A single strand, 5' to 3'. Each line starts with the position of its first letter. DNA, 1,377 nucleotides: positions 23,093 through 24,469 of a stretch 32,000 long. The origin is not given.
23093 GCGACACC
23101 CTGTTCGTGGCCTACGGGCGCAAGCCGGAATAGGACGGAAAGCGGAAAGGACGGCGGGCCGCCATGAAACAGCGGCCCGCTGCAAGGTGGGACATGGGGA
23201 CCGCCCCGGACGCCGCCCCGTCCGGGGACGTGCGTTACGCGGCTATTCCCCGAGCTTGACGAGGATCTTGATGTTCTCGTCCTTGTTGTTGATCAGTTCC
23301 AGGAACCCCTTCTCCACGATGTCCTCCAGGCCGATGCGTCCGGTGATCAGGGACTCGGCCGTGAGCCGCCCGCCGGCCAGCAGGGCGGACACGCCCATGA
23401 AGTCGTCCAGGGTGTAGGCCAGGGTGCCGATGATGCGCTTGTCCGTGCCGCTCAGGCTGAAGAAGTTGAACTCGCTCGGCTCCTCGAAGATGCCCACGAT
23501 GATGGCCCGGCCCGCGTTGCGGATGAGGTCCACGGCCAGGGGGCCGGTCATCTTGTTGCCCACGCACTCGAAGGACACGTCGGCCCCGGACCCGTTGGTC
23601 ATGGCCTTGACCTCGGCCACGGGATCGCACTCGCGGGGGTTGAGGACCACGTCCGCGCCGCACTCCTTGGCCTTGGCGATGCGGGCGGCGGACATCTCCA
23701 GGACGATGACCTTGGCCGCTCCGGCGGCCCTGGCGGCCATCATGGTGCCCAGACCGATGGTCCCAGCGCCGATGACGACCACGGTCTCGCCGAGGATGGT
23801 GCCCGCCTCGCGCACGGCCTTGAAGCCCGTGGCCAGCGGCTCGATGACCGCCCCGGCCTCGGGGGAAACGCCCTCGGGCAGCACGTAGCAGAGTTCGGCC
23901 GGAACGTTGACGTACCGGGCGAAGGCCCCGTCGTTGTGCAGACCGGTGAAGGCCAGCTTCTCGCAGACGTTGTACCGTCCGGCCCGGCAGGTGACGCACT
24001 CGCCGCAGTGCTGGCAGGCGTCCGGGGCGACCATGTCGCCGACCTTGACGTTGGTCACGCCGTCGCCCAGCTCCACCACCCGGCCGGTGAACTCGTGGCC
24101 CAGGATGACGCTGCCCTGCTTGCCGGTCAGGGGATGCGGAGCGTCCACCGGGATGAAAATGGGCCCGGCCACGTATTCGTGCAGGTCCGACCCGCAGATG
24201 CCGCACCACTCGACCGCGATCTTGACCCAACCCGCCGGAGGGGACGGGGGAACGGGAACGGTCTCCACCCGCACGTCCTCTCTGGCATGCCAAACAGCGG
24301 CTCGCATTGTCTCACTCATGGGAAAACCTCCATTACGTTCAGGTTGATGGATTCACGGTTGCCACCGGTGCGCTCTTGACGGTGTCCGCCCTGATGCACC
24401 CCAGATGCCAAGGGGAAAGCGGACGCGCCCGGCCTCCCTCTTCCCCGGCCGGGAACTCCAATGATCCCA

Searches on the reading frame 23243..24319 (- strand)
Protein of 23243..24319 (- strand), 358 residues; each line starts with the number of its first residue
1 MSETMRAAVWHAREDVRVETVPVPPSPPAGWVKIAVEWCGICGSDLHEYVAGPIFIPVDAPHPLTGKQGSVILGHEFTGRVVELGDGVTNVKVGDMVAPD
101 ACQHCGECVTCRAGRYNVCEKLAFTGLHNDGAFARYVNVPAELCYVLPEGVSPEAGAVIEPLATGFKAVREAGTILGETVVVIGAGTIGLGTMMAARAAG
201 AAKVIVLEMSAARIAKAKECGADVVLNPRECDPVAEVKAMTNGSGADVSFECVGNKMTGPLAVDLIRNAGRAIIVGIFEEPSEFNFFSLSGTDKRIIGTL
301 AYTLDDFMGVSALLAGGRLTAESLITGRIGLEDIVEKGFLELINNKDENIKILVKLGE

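Call 52: search_protein_families(library=pfam, proteins=[window:23243-24319:-], max_evalue=0.001)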
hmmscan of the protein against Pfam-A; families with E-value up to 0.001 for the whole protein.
window:23243-24319:- (358 aa): 3 families
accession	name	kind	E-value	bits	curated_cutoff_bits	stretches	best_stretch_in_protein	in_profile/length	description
PF00107.32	ADH_zinc_N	-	2.6e-30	105.5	31.8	1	188-314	2-127/129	Zinc-binding dehydrogenase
PF08240.17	ADH_N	-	1.8e-26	92.8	23.5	1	29-148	2-103/104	Alcohol dehydrogenase GroES-like domain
PF16912.11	Glu_dehyd_C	-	5.9e-07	29.6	34.9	1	166-355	14-210/211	Glucose dehydrogenase C-terminus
